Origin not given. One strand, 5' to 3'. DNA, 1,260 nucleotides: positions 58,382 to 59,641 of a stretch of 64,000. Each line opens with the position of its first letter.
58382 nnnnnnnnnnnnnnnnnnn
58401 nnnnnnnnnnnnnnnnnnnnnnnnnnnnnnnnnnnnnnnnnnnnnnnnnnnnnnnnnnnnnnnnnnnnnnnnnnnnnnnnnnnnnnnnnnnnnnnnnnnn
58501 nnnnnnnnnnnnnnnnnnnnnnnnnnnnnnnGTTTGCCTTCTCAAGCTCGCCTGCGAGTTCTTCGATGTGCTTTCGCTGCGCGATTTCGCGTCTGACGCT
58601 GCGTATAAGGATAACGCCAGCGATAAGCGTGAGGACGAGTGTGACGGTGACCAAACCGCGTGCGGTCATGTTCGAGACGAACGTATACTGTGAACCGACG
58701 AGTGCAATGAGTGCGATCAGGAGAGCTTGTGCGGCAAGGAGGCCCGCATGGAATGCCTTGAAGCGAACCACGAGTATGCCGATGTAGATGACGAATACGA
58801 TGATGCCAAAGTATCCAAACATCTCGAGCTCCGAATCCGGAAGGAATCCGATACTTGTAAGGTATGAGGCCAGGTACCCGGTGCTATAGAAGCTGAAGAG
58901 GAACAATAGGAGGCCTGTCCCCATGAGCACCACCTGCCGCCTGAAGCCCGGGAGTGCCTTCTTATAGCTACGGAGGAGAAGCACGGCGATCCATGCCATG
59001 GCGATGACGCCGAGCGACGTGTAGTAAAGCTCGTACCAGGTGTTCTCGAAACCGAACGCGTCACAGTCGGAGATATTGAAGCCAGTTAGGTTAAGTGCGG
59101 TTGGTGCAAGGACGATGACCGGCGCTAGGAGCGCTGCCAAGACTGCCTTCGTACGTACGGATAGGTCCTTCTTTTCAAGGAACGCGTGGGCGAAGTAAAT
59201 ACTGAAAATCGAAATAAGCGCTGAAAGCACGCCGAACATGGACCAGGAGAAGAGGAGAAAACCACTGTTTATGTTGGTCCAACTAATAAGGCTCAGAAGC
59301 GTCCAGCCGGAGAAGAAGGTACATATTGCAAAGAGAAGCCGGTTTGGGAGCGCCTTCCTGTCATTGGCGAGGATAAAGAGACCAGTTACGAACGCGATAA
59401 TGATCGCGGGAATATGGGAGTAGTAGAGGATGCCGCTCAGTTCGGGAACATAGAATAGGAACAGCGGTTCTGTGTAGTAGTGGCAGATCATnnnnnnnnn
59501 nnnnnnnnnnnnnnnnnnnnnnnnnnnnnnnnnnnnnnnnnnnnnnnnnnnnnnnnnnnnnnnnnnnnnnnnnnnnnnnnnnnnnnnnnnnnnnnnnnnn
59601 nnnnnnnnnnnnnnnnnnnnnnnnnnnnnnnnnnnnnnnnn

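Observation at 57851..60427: Operon of a Cys-rich membrane-anchored acidic protein, a minimal SET-domain methyltransferase and an orphan multi-TM sensor histidine kinase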

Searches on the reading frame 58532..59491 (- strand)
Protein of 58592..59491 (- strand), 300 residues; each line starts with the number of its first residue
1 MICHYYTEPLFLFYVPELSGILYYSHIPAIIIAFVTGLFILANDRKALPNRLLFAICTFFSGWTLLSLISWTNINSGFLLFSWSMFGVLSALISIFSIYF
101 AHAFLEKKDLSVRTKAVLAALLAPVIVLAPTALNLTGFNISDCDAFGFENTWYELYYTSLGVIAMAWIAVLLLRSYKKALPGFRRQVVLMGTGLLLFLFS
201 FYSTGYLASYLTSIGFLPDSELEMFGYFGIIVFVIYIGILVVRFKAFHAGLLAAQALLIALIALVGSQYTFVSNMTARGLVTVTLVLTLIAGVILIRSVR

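Call 19: search_protein_families(library=pfam, proteins=[window:58592-59491:-], max_evalue=10)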
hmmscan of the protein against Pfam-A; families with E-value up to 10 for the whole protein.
window:58592-59491:- (300 aa): 1 family
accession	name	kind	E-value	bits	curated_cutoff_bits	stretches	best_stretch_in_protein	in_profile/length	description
PF09786.14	CytochromB561_N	-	0.63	9.3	27.3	1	47-105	22-80/571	Cytochrome B561, N terminal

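Call 28: find_related_loci(query=A2, collection=metagenome_contigs, flank=6000)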
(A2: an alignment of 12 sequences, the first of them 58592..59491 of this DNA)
Query A2 (300 aa) in metagenome_contigs; peptide patterns used: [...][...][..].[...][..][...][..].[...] (x = any residue, [..] = any of these).
599 stretches matched a pattern (row limit reached: there are more); 206 encode a relative of the query (tblastn E <= 1e-3); the best 80 are kept; 80 distinct loci.
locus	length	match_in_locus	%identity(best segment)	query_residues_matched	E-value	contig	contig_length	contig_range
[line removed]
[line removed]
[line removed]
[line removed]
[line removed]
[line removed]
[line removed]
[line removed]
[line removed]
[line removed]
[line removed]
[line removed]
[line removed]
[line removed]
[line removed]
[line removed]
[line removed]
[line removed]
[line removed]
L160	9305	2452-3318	37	11-300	6e-45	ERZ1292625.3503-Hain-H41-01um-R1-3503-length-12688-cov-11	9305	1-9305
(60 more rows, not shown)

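Call 50: find_homologous_proteins(query=window:58592-59491:-)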
Query window:58592-59491:- (300 aa): 6 proteins with E <= 0.001 among 8000 candidates.
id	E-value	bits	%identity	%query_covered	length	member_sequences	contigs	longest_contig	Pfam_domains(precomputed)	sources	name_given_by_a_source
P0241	2.5e-79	285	48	100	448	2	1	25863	-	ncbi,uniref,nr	ncbi:MAG: Histidine kinase-, DNA gyrase B-, and [Candidatus Nomurabacteria bacterium GW2011_GWF2_40_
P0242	1.5e-62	230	50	77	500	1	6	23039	PF02518.32,PF00512.32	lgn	-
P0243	4.6e-61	225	52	74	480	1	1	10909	PF02518.32,PF00512.32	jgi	-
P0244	1.1e-53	201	54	62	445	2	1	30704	PF02518.32,PF00512.32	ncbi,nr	ncbi:MAG: ATP-binding protein [Candidatus Pacebacteria bacterium]|nr:ATP-binding protein [Candidatus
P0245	1.1e-52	198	51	65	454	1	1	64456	PF02518.32,PF00512.32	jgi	jgi:signal transduction histidine kinase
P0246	1.1e-48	184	53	57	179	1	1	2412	-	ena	-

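Call 60: predict_structure(alignment_id=A4)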
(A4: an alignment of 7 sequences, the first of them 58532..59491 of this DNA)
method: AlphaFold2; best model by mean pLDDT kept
length: 320 residues; sequences in the alignment: 7
mean_pLDDT: 61.7   pTM: 0.60
mean pLDDT of the five models: 61.7, 56.2, 56.1, 55.6, 53.8
residues with pLDDT >= 90: 0; 70-90: 104; 50-70: 151; < 50: 65
segments of 3 or more residues with pLDDT < 50: 1-20, 129-149, 221-225, 239-250
pLDDT, mean of each block of 10 residues (from residue 1): 28 39 60 68 65 72 68 54 66 76 69 76 58 37 39 69 84 82 72 72 63 58 49 50 42 59 62 63 68 65 70 73
secondary structure, 60 per line:
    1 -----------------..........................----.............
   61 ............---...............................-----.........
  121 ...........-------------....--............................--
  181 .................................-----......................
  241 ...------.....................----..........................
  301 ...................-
elements in order: H18-43 H48-72 H76-106 H112-131 H145-148 H151-178 H181-213 H219-243 H250-270 H275-319

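Call 62: search_protein_representatives(protein=window:58592-59491:-)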
Query: 300 residues. Proteins with E-value up to 0.001 (for the whole library): 540; up to 1e-10: 403; up to 1e-30: 103. The best 150 are listed.
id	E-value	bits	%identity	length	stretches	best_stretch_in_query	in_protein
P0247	7.6e-84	298.1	47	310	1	1-298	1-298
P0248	3.2e-81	289.5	48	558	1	1-300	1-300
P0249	7.5e-77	275.2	47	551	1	1-300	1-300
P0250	1.1e-71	258.2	46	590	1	1-299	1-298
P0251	5.2e-71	256.0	45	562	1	1-300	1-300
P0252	8.1e-70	252.1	43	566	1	1-300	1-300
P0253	1.9e-68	247.6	44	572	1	1-300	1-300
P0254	5.1e-67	242.9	44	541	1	1-299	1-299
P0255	2.0e-64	234.4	42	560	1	1-300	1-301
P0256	9.0e-61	222.4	40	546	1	1-300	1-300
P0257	8.4e-58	212.7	39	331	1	7-300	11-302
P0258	1.7e-57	211.7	39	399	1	1-299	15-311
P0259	6.0e-56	206.6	51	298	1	100-300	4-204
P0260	2.1e-55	204.8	40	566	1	18-300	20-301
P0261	1.8e-54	201.7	41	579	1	19-300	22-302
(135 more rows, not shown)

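Call 76: search_protein_families(library=pfam, proteins=[L147:4595-5911:+, L139:3996-5351:+, L140:3728-4408:+, L160:1803-2354:+, L140:4641-5675:+, L148:526-1314:+, L087:474-1394:+, L094:3779-4411:+, L148:4516-5250:+], max_evalue=0.001)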
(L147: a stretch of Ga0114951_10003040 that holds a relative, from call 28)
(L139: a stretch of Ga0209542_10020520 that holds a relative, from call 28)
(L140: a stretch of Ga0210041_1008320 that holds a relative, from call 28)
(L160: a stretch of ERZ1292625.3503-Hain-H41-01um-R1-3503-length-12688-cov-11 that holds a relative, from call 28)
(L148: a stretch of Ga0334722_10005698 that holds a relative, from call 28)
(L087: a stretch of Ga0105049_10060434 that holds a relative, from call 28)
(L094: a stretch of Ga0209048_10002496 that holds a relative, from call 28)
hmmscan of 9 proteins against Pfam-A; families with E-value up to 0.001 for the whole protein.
L147:4595-5911:+ (439 aa): 2 families
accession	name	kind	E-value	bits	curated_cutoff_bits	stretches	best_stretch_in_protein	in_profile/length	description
PF01071.24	GARS_A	-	2.3e-12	47.6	27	1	106-289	3-191/194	Phosphoribosylglycinamide synthetase, ATP-grasp (A) domain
PF02843.22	GARS_C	-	3.2e-06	27.8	34.8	1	363-424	33-92/92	Phosphoribosylglycinamide synthetase, C domain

L139:3996-5351:+ (452 aa): 2 families
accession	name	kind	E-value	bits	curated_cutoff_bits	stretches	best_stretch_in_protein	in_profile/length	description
PF01071.24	GARS_A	-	4.7e-13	49.8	27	1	119-303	3-192/194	Phosphoribosylglycinamide synthetase, ATP-grasp (A) domain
PF02843.22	GARS_C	-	6.3e-09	36.5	34.8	1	358-436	15-91/92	Phosphoribosylglycinamide synthetase, C domain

L140:3728-4408:+ (227 aa): 0 families

L160:1803-2354:+ (184 aa): 0 families

L140:4641-5675:+ (345 aa): 1 family
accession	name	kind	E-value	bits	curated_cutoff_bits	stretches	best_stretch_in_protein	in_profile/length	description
PF01916.23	DS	-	1.9e-91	306.8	27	1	31-325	2-287/288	Deoxyhypusine synthase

L148:526-1314:+ (263 aa): 8 families
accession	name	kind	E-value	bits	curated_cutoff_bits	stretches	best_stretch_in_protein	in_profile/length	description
PF01564.23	Spermine_synth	-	2e-24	86.6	22.9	1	92-256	17-170/186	Spermine/spermidine synthase domain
PF17284.7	Spermine_synt_N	-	4.8e-10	39.6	22.1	1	33-76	10-53/53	Spermidine synthase tetramerisation domain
PF05175.20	MTS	-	3.6e-09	36.9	23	1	86-223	23-148/170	Methyltransferase small domain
PF13847.12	Methyltransf_31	-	3.1e-07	30.6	27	1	92-186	2-85/145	Methyltransferase domain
PF13649.12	Methyltransf_25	-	5.6e-06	27.4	27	1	97-174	1-70/97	Methyltransferase domain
PF08242.18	Methyltransf_12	-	0.0002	22.4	30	1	98-174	1-71/98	Methyltransferase domain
PF00891.24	Methyltransf_2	-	0.00082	19.2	22.3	0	96-155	65-121/210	O-methyltransferase domain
PF01170.24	UPF0020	-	0.00086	19.5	22.3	0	110-228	69-179/197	RMKL-like, methyltransferase domain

L087:474-1394:+ (307 aa): 1 family
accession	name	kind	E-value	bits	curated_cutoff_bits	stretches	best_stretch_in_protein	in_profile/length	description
PF09924.15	LPG_synthase_C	-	8.8e-26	91.1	27.5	1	30-300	9-296/298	Phosphatidylglycerol lysyltransferase, C-terminal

L094:3779-4411:+ (211 aa): 0 families

L148:4516-5250:+ (245 aa): 2 families
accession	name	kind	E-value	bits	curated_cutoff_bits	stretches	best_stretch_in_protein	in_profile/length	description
PF02518.31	HATPase_c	-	3.8e-24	85.7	26.4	1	132-242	2-110/111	Histidine kinase-, DNA gyrase B-, and HSP90-like ATPase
PF00512.31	HisKA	-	3.5e-19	69.1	26.9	1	16-84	1-66/66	His Kinase A (phospho-acceptor) domain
